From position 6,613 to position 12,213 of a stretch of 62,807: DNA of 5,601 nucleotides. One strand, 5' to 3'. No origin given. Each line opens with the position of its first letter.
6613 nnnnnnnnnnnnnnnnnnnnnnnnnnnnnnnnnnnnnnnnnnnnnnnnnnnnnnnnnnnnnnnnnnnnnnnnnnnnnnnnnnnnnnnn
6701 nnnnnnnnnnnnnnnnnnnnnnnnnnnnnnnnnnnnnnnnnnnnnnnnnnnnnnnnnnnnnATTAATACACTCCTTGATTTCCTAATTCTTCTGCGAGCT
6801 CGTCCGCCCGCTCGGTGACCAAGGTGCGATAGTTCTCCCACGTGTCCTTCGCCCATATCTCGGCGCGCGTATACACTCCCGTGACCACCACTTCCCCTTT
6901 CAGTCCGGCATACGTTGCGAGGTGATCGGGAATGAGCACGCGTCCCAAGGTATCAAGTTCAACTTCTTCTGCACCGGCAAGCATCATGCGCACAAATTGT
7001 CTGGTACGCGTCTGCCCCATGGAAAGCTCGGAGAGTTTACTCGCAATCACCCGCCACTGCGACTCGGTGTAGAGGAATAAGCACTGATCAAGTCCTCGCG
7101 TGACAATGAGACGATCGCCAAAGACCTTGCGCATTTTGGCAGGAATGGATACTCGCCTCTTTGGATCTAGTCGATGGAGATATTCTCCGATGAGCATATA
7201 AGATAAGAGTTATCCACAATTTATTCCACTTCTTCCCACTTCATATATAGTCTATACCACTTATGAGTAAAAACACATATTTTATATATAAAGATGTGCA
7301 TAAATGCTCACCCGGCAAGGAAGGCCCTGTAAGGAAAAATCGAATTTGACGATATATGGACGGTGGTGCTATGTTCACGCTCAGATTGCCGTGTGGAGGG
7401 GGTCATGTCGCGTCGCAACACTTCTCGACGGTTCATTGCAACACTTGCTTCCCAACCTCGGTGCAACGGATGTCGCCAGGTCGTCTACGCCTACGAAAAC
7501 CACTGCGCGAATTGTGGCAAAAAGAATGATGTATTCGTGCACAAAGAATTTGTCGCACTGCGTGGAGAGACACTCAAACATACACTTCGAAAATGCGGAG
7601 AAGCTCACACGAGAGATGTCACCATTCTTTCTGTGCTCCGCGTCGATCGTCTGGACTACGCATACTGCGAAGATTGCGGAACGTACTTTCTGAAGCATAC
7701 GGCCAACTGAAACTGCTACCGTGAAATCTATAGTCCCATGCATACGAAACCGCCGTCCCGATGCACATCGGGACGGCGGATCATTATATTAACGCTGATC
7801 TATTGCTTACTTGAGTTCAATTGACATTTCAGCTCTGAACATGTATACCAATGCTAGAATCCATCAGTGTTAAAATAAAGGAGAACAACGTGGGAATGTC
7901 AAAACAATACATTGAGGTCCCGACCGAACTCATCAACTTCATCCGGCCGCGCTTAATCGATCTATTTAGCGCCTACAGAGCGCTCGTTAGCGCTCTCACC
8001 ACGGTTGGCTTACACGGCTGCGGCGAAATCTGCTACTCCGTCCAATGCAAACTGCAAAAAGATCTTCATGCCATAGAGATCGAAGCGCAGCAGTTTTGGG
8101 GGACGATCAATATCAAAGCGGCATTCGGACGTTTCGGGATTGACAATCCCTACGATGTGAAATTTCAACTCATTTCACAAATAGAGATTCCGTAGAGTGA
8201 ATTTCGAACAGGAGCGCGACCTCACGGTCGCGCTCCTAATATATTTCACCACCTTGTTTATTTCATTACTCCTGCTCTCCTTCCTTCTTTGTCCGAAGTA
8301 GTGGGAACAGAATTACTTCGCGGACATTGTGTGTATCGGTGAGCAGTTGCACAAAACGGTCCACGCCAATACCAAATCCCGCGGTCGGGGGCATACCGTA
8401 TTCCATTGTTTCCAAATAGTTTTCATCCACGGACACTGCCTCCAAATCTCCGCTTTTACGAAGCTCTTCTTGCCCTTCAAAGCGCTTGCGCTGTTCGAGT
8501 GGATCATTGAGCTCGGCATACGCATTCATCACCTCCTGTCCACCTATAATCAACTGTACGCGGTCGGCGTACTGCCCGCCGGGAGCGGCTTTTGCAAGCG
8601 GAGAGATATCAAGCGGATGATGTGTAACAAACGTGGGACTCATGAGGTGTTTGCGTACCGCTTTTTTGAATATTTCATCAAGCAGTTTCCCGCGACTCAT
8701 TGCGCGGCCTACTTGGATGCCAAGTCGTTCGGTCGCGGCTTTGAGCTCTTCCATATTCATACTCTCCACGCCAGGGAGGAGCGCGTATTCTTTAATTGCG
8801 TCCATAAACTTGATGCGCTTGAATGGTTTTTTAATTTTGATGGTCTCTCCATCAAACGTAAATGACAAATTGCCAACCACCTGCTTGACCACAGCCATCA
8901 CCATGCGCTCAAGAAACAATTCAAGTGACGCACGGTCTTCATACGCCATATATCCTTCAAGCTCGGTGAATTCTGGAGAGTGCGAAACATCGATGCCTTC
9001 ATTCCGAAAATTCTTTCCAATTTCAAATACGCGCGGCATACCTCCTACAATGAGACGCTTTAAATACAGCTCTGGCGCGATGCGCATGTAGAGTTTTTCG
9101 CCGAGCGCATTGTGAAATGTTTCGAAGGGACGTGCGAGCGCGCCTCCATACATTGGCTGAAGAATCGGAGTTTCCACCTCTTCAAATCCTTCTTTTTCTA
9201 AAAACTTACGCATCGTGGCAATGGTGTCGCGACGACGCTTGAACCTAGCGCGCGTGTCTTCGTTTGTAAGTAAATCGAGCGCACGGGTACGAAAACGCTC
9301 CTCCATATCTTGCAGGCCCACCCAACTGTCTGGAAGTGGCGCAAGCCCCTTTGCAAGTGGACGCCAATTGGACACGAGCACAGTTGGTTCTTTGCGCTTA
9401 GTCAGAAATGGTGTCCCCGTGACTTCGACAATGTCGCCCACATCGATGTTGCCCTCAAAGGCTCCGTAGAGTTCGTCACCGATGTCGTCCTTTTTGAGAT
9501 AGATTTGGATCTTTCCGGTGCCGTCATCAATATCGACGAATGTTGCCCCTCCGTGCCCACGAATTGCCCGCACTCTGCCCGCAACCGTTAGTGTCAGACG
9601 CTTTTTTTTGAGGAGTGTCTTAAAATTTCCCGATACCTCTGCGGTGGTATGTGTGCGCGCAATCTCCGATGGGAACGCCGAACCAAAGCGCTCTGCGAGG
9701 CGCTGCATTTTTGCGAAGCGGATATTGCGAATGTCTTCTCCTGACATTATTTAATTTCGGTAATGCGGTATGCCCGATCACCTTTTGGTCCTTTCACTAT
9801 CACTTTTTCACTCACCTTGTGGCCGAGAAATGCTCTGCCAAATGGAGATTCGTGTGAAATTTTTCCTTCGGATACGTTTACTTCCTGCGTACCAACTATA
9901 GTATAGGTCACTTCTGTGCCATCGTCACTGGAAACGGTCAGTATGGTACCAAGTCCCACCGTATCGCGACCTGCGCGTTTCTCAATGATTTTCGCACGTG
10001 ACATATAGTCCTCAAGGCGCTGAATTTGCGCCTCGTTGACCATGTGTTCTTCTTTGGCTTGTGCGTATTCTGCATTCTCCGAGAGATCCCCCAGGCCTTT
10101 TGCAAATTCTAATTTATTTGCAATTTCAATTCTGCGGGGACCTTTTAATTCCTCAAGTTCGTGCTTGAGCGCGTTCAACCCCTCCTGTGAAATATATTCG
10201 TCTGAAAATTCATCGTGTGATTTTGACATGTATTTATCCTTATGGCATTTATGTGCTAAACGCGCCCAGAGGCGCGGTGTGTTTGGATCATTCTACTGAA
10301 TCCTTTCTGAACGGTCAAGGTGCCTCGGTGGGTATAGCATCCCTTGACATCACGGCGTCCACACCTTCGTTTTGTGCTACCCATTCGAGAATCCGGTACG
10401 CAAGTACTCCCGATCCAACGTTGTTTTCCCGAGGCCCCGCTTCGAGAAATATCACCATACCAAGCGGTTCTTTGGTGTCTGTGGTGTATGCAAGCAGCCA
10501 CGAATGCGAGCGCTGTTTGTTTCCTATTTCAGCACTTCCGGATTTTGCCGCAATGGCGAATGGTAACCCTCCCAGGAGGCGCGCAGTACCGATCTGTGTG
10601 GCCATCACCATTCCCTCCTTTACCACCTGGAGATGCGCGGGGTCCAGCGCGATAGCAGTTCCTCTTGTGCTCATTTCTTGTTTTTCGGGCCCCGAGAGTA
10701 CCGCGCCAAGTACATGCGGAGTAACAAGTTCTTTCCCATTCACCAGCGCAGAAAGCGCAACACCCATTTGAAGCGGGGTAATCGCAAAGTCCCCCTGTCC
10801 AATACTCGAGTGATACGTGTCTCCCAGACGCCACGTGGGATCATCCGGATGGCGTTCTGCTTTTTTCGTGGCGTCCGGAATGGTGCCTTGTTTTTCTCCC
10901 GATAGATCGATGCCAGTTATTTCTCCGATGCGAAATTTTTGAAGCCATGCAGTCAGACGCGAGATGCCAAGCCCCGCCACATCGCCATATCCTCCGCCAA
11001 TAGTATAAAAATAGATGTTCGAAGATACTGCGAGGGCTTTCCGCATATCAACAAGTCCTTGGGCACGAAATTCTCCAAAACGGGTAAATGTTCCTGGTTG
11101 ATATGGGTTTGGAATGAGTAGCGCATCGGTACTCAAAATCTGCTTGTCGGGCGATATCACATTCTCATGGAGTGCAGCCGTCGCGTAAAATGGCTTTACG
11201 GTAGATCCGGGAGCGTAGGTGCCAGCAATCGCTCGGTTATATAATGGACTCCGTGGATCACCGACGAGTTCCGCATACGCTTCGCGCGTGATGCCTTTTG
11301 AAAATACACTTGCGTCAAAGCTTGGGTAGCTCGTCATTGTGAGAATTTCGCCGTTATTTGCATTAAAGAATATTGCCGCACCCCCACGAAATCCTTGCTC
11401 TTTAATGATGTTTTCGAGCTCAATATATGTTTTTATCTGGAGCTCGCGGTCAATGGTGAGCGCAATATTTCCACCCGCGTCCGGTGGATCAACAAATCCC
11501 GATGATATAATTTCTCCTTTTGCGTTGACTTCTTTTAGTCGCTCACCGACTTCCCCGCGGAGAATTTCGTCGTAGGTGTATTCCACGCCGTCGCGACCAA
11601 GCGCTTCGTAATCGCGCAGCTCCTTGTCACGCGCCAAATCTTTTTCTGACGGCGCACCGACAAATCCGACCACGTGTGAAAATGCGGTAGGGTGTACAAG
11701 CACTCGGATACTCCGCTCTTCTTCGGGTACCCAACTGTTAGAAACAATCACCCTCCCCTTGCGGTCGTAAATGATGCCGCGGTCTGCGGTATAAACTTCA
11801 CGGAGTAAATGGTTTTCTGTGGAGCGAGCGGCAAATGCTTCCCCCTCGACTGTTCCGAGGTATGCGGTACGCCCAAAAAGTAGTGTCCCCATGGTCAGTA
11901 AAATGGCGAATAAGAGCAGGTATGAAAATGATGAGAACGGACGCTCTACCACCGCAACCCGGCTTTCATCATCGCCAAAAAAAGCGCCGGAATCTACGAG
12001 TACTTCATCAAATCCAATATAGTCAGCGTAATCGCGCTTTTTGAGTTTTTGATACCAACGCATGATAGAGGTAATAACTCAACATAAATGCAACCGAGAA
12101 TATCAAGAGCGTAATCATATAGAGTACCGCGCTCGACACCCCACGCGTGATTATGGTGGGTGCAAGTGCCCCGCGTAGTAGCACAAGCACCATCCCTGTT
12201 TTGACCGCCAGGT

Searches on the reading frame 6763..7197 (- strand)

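Call 57: search_protein_families(library=pfam, proteins=[window:6763-7197:-], max_evalue=0.0001)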
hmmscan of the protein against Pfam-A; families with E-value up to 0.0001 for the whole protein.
window:6763-7197:- (144 aa): 1 family
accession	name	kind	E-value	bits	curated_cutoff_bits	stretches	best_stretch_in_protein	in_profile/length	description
PF02381.23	MraZ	-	8.7e-30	103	23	2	1-70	1-71/72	MraZ protein, putative antitoxin-like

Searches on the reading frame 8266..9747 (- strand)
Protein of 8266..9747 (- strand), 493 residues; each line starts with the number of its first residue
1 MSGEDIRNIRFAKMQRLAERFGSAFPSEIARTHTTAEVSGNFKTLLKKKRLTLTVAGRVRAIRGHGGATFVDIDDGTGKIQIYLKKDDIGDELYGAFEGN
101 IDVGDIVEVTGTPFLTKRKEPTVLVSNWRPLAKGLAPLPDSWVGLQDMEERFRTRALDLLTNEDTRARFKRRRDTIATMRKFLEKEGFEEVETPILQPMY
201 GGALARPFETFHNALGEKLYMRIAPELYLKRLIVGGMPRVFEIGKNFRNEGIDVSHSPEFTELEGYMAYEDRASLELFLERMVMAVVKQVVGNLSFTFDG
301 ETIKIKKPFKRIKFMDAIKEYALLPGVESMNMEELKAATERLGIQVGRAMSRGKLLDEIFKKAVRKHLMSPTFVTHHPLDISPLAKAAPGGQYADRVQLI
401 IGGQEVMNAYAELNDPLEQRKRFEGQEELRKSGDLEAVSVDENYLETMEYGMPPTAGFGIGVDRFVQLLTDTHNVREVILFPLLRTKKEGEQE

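Call 57: search_protein_families(library=pfam, proteins=[window:8266-9747:-], max_evalue=0.0001)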
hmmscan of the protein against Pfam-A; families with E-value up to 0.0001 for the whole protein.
window:8266-9747:- (493 aa): 3 families
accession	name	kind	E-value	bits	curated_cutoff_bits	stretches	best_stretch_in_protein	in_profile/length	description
PF00152.25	tRNA-synt_2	-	6.7e-81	272.2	25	1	147-483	1-306/308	tRNA synthetases class II (D, K and N)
PF01336.31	tRNA_anti-codon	-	6.5e-18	64.9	27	1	54-131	2-75/75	OB-fold nucleic acid binding domain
PF01409.25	tRNA-synt_2d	-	2.9e-07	30.7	19.8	0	239-272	104-137/246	tRNA synthetases class II core domain (F)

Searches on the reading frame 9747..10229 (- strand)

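Call 57: search_protein_families(library=pfam, proteins=[window:9747-10229:-], max_evalue=0.0001)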
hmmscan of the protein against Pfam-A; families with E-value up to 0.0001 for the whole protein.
window:9747-10229:- (160 aa): 2 families
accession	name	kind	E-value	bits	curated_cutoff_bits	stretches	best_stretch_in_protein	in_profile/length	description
PF01272.25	GreA_GreB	-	1.8e-21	76.3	26.9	1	89-160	4-76/77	Transcription elongation factor, GreA/GreB, C-term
PF03449.20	GreA_GreB_N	-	2.4e-21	76.2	24.5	1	12-81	2-71/71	Transcription elongation factor, N-terminal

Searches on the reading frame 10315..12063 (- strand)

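Call 57: search_protein_families(library=pfam, proteins=[window:10315-12063:-], max_evalue=0.0001)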
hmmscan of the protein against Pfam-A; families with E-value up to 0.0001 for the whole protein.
window:10315-12063:- (582 aa): 2 families
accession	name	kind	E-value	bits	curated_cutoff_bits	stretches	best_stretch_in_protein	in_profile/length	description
PF00905.27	Transpeptidase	-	7.4e-45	153.9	22.1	1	228-544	1-282/299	Penicillin binding protein transpeptidase domain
PF03717.20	PBP_dimer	-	2.3e-16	61.2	24.4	1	115-187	103-177/180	Penicillin-binding Protein dimerisation domain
